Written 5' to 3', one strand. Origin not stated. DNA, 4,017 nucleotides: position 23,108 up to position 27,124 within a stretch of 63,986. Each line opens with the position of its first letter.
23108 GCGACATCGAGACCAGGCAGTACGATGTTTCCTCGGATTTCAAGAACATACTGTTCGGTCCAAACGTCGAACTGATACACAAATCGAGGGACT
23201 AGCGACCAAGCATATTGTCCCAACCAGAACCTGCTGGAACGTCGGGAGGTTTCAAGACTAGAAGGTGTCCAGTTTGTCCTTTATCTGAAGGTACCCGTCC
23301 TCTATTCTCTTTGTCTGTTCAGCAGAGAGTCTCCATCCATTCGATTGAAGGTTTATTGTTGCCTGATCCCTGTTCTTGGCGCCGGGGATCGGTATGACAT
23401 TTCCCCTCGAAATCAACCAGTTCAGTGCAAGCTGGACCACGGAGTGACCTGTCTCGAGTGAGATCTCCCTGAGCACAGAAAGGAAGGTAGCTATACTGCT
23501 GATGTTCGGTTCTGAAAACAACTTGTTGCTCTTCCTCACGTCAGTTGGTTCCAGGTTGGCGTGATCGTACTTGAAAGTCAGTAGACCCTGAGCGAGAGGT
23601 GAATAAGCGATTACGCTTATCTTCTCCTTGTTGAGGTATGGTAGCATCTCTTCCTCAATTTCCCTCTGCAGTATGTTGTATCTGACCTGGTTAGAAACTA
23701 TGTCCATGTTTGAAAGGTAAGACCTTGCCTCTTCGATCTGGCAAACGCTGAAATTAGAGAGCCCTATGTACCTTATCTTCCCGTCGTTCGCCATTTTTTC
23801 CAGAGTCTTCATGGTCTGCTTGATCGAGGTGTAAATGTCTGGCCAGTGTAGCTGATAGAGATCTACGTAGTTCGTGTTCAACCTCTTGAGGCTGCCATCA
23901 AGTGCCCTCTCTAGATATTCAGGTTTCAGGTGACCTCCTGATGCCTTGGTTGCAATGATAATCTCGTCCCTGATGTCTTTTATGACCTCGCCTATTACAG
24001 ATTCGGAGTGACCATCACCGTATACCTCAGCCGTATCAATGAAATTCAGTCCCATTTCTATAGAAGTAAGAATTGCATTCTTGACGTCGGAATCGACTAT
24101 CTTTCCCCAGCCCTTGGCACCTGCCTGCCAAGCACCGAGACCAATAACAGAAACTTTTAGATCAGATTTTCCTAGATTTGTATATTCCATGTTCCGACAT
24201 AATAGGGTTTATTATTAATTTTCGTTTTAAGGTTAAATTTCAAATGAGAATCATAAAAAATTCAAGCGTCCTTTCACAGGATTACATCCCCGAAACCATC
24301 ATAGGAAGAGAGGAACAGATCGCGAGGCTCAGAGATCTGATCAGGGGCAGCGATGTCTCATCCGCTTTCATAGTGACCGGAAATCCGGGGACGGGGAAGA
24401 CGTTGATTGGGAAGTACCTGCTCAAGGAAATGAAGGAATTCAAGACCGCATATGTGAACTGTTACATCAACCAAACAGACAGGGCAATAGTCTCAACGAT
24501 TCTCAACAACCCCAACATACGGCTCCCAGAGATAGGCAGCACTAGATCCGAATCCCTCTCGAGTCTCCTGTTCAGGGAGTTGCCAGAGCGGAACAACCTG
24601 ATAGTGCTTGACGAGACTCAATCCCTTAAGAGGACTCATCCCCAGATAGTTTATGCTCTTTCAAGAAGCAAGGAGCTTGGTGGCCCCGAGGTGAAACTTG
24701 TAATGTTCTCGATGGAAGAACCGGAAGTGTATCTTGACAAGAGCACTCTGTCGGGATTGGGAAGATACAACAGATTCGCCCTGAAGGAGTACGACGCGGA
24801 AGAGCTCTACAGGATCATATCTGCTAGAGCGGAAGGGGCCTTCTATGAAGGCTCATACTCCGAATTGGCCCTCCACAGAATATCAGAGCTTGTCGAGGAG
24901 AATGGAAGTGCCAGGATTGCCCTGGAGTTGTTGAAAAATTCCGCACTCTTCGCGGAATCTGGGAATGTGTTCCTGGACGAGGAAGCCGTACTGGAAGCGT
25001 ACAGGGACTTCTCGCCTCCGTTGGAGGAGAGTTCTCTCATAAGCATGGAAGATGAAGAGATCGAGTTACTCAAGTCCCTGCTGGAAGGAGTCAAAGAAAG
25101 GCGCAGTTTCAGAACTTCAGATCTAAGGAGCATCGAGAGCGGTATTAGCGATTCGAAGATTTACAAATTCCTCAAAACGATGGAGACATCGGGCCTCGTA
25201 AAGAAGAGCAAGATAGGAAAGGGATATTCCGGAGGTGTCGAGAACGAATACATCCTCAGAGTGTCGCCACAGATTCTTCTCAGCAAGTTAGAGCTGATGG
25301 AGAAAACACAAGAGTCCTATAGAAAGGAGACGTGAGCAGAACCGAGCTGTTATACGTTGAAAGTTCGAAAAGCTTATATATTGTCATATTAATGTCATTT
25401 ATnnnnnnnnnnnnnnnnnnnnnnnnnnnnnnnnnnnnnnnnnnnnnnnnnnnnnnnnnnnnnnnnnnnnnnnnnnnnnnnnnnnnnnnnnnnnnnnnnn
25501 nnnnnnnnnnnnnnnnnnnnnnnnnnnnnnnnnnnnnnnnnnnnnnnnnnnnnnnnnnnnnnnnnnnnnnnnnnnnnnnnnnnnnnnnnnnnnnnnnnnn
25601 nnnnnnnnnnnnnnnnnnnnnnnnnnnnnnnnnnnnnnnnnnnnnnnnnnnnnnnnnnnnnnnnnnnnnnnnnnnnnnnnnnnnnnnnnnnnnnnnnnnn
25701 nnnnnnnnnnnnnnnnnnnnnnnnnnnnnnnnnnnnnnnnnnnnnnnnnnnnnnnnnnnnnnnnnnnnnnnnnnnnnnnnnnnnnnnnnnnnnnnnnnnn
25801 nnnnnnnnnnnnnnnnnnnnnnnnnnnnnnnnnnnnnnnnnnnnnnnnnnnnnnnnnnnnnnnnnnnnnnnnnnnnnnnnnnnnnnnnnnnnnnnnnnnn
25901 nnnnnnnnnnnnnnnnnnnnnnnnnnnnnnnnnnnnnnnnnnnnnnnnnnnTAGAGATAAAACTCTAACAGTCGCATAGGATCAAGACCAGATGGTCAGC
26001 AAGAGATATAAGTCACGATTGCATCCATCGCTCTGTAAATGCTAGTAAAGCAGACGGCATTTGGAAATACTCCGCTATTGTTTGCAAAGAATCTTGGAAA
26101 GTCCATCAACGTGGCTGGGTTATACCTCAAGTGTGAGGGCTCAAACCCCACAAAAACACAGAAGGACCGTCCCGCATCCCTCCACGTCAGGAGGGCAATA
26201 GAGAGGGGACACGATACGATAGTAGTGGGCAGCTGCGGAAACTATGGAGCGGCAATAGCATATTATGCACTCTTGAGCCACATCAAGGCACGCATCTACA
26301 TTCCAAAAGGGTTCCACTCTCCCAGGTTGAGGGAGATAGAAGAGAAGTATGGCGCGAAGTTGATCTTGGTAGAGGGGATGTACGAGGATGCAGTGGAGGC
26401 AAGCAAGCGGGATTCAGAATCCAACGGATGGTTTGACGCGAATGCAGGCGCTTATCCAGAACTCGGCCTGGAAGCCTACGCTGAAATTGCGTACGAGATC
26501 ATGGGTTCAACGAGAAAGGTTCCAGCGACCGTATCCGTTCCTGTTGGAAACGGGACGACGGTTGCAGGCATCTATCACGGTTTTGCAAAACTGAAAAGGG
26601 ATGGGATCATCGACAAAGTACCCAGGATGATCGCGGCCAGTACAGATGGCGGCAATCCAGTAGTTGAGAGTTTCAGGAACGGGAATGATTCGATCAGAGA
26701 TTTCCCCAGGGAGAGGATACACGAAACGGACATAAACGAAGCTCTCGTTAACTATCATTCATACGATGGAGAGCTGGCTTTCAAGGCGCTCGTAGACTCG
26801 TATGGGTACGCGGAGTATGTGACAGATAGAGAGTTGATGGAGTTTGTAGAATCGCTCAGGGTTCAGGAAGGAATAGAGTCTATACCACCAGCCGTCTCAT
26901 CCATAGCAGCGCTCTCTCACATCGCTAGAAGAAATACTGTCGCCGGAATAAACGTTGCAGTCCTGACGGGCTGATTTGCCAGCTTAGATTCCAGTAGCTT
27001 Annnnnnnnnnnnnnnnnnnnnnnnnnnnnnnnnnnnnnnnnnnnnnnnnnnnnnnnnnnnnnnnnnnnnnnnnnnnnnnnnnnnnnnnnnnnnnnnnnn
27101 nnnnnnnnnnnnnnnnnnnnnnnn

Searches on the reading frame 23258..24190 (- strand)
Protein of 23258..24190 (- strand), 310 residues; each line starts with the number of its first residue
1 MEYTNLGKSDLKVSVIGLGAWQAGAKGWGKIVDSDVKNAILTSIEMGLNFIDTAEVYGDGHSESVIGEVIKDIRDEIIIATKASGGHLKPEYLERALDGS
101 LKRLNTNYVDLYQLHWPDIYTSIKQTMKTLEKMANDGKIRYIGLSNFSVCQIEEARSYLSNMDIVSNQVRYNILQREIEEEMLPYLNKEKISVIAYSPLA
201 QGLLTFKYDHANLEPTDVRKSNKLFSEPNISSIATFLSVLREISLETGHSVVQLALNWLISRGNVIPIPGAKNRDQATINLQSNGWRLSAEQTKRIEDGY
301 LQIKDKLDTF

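Call 10: search_protein_families(library=pfam, proteins=[window:23258-24190:-], max_evalue=0.001)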
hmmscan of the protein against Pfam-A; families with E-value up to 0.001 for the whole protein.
window:23258-24190:- (310 aa): 1 family
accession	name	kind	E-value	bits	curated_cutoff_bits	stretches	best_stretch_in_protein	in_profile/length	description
PF00248.27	Aldo_ket_red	-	8.2e-76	255.3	24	1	16-297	2-287/291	Aldo/keto reductase family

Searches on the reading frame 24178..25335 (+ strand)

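Call 10: search_protein_families(library=pfam, proteins=[window:24178-25335:+], max_evalue=0.001)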
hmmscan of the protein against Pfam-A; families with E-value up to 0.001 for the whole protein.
window:24178-25335:+ (385 aa): 9 families
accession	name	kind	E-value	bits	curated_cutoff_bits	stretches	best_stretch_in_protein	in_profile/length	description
PF22703.2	Cdc6_lid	-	1.4e-11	44.6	27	1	212-262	2-53/68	Cdc6 AAA+ ATPase-type lid domain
PF13191.12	AAA_16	-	6.9e-11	43.4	32.6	1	41-169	2-162/167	AAA ATPase domain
PF13401.12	AAA_22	-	3.7e-09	37.4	27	1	63-162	7-108/130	AAA domain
PF09848.15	SLFN-g3_helicase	-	2.4e-06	27.5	24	1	62-152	2-93/354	Schlafen group 3, DNA/RNA helicase domain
PF13245.12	AAA_19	-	0.00016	22.3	25.1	0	62-163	12-116/134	AAA domain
PF13173.12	AAA_14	-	0.00042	20.8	27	0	63-164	4-88/129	AAA domain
PF24883.2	NPHP3_N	-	0.00083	20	24.8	0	55-102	16-63/164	Nephrocystin 3, N-terminal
PF01978.25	TrmB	-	0.0009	19.5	25.6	0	312-345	24-56/68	Sugar-specific transcriptional regulator TrmB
PF00004.35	AAA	-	0.00094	20.1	21.2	0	65-152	2-71/131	ATPase family associated with various cellular activities (AAA)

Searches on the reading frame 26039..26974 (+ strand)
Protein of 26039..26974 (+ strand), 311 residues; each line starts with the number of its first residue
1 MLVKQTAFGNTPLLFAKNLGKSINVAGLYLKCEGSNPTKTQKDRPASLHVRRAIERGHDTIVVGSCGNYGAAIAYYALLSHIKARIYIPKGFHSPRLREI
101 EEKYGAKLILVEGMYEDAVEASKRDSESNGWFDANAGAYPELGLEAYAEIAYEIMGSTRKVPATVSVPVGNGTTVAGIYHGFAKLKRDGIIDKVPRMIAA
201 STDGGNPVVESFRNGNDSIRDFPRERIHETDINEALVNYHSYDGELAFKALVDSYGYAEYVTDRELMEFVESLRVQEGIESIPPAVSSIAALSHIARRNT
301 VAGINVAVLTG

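Call 96: search_protein_families(library=pfam, proteins=[window:26039-26974:+], max_evalue=0.0001)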
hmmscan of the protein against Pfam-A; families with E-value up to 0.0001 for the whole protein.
window:26039-26974:+ (311 aa): 1 family
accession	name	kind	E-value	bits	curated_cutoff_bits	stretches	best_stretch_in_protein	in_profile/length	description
PF00291.31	PALP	-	1.1e-52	179.7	35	1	6-304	3-286/295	Pyridoxal-phosphate dependent enzyme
